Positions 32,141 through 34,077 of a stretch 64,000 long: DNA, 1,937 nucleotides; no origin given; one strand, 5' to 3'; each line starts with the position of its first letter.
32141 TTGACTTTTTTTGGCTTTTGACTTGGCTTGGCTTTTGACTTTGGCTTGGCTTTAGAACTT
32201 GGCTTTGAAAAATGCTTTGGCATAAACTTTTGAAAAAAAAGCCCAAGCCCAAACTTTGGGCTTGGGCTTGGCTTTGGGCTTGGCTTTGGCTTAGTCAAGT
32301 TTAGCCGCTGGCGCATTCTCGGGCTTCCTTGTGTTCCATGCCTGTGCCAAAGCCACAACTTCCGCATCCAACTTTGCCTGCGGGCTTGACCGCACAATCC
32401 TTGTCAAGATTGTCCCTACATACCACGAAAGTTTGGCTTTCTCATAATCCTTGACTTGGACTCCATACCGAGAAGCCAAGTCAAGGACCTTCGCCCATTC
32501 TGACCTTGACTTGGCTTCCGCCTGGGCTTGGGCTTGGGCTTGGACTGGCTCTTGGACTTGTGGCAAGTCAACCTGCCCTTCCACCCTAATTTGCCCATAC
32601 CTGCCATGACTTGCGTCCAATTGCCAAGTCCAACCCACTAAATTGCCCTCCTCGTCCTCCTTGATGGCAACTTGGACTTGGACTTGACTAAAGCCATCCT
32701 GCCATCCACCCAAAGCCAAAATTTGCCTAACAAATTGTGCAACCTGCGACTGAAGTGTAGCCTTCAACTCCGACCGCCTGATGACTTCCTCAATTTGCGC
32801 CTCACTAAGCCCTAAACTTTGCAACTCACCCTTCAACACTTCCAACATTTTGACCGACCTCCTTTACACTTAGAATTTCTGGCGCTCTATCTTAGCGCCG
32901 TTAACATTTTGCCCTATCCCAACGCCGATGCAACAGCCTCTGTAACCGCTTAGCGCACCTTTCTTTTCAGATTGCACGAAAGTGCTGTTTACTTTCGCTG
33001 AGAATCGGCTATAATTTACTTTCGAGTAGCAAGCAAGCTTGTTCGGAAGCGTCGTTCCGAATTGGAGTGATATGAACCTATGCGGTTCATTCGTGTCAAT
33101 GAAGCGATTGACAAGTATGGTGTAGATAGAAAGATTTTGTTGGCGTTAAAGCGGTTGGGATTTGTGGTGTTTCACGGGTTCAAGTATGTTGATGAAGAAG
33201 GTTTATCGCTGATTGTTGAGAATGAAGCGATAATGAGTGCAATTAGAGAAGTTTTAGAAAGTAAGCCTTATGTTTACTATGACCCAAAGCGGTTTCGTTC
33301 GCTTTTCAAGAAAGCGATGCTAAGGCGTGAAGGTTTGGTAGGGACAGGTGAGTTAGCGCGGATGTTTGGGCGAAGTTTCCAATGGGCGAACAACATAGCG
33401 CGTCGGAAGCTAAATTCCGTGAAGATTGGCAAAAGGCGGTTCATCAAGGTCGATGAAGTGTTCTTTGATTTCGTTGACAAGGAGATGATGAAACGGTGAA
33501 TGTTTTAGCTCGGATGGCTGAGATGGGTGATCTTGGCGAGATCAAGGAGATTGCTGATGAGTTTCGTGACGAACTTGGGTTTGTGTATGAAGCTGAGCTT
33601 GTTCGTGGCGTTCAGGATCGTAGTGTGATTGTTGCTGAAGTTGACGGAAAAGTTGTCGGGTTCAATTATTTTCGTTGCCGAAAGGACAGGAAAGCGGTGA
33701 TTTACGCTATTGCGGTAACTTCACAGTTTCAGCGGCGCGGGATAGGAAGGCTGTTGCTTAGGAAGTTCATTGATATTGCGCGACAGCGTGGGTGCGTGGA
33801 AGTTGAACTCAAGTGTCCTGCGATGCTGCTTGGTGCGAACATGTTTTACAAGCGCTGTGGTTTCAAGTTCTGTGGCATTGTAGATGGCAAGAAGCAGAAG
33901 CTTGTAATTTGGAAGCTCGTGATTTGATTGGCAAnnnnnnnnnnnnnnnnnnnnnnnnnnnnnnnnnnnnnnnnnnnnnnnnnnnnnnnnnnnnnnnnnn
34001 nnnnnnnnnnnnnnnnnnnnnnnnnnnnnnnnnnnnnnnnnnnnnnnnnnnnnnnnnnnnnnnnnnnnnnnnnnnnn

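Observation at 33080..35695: GNAT + catalytically intact TGT/DpdA-like enzyme + ParB operon with no preQ0 synthesis genes: candidate acetylated 7-deazaguanine DNA modification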

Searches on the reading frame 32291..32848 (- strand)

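Call 3: search_protein_families(library=pfam, proteins=[window:32291-32848:-], max_evalue=0.1)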
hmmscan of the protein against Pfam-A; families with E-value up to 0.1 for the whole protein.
window:32291-32848:- (185 aa): 1 family
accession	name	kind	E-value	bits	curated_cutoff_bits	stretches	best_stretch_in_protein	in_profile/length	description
PF17267.7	DUF5333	-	0.029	15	27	0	3-42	41-80/110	Family of unknown function (DUF5333)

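Call 4: search_protein_families(library=phrogs, proteins=[window:32291-32848:-], max_evalue=0.01)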
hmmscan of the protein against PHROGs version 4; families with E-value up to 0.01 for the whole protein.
window:32291-32848:- (185 aa): 0 families

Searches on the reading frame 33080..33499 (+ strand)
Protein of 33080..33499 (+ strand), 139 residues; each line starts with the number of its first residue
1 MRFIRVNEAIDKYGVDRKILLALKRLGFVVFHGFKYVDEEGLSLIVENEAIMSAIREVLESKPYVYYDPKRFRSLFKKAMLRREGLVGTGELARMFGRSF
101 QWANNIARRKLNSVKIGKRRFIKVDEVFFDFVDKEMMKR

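Call 3: search_protein_families(library=pfam, proteins=[window:33080-33499:+], max_evalue=0.1)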
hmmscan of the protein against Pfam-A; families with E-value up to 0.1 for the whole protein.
window:33080-33499:+ (139 aa): 1 family
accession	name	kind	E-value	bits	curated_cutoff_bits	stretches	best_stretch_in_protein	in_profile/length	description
PF12728.13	HTH_17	-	0.044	14.5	27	0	89-127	4-43/51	Helix-turn-helix domain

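Call 4: search_protein_families(library=phrogs, proteins=[window:33080-33499:+], max_evalue=0.01)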
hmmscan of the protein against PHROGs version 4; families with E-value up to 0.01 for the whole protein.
window:33080-33499:+ (139 aa): 0 families

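Call 5: search_protein_families(library=ncbifam, proteins=[window:33080-33499:+], max_evalue=0.1)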
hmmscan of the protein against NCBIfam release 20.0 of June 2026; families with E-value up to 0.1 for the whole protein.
window:33080-33499:+ (139 aa): 2 families
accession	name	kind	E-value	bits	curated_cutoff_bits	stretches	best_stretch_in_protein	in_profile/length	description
TIGR01807.1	CM_P2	equivalog_domain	0.018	15.4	69.55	1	37-96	11-72/76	chorismate mutase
NF009239.0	PRK12595.1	equivalog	0.06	12.3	279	1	37-109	16-88/360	bifunctional 3-deoxy-7-phosphoheptulonate synthase/chorismate mutase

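Call 6: search_protein_families(library=padloc, proteins=[window:33080-33499:+], max_evalue=0.1)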
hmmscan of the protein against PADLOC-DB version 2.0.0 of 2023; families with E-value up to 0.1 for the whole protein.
window:33080-33499:+ (139 aa): 0 families

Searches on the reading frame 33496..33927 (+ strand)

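Call 3: search_protein_families(library=pfam, proteins=[window:33496-33927:+], max_evalue=0.1)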
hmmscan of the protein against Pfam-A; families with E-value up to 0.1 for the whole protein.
window:33496-33927:+ (143 aa): 10 families
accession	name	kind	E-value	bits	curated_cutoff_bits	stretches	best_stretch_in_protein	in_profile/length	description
PF00583.31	Acetyltransf_1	-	3.2e-17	63.3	20.7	1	28-123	13-116/116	Acetyltransferase (GNAT) family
PF13508.13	Acetyltransf_7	-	9.3e-16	58.4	27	1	41-124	2-83/84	Acetyltransferase (GNAT) domain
PF13673.13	Acetyltransf_10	-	2.9e-10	40.6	23.6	1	37-127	24-111/128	Acetyltransferase (GNAT) domain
PF14542.12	Acetyltransf_CG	-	2e-06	28.3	30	1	47-109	4-66/80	GCN5-related N-acetyl-transferase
PF13480.13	Acetyltransf_6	-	8.1e-06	26.5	22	1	42-120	72-143/143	Acetyltransferase (GNAT) domain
PF08445.16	FR47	-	0.0025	18.2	22.1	1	64-100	20-55/86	FR47-like protein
PF16092.11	CFAP61_N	-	0.0027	17.9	27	1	5-56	181-237/264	Cilia- and flagella-associated protein 61, N-terminal domain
PF09924.15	LPG_synthase_C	-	0.0027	17.3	27.5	1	13-105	146-243/298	Phosphatidylglycerol lysyltransferase, C-terminal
PF13420.13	Acetyltransf_4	-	0.0068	16.9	24.3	1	46-130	54-141/155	Acetyltransferase (GNAT) domain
PF13527.13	Acetyltransf_9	-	0.017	15.5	25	0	65-124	71-125/127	Acetyltransferase (GNAT) domain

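Call 4: search_protein_families(library=phrogs, proteins=[window:33496-33927:+], max_evalue=0.01)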
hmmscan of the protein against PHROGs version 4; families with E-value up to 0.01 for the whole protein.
window:33496-33927:+ (143 aa): 5 families
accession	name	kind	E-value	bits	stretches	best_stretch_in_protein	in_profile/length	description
phrog_1249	-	other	9.5e-17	62.3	1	42-134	59-157/180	acetyltransferase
phrog_3810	-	other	2e-10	41.9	1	43-124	61-143/155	acetyltransferase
phrog_20341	-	other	2.4e-05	25.7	1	49-127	79-157/180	acetyltransferase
phrog_8663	-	unknown function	0.0002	21.4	1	44-97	197-250/314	-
phrog_13728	-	other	0.00064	20.6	1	30-132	31-131/144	acetyltransferase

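Call 5: search_protein_families(library=ncbifam, proteins=[window:33496-33927:+], max_evalue=0.1)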
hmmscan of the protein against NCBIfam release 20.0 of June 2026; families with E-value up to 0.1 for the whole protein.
window:33496-33927:+ (143 aa): 35 families (the best 25 are shown)
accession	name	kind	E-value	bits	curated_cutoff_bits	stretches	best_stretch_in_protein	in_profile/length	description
TIGR01575.1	rimI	equivalog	4.4e-12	46.3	86.4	1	42-127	32-116/132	ribosomal protein S18-alanine N-acetyltransferase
NF000487.1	stat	exception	6.3e-10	38.9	420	1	40-129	77-167/189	streptothricin N-acetyltransferase STAT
NF000359.1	sat3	exception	8.8e-09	35.7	360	1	35-127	62-156/180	streptothricin N-acetyltransferase Sat3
NF005840.0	PRK07757.1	equivalog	1.1e-08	35.2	154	1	3-125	3-120/153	N-acetyltransferase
NF002959.0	PRK03624.1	equivalog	2.5e-08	33.7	124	1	39-124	46-130/147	GNAT family acetyltransferase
NF000360.1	sat4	exception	1.1e-07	32.1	380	1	41-130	71-159/180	streptothricin N-acetyltransferase Sat4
NF007025.1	PRK09491.1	equivalog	3.9e-07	30.1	173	1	48-124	45-120/145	ribosomal protein S18-alanine N-acetyltransferase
NF000486.1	AAC_6p_Ip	exception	2.1e-06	27.8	390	1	48-105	38-95/173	aminoglycoside 6'-N-acetyltransferase AAC(6')-Ip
NF033078.2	AAC_6p_Ia_fam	equivalog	2.1e-06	27.7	265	1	45-104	54-113/181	AAC(6')-Ia family aminoglycoside 6'-N-acetyltransferase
NF005921.0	PRK07922.1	equivalog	3.5e-06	26.8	180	1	3-123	7-123/170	amino-acid N-acetyltransferase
NF040503.1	resist_ArsN1a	equivalog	5.4e-06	26.2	170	1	42-130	47-140/159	arsinothricin resistance N-acetyltransferase ArsN1 family A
TIGR03448.1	mycothiol_MshD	equivalog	9.7e-06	25.1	163.1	1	43-124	200-286/294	mycothiol synthase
NF008964.0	PRK12308.1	equivalog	1.7e-05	23.4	657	1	3-99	464-560/624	argininosuccinate lyase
NF008212.0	PRK10975.1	equivalog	1.9e-05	24.6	219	1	36-123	132-220/232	dTDP-4-amino-4,6-dideoxy-D-galactose acyltransferase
NF033150.1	AAC_6p_A49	exception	2.9e-05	23.9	410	1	44-105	54-115/184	aminoglycoside 6'-N-acetyltransferase AacA49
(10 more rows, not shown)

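Call 6: search_protein_families(library=padloc, proteins=[window:33496-33927:+], max_evalue=0.1)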
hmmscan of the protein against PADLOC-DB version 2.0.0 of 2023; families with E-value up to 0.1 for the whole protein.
window:33496-33927:+ (143 aa): 0 families
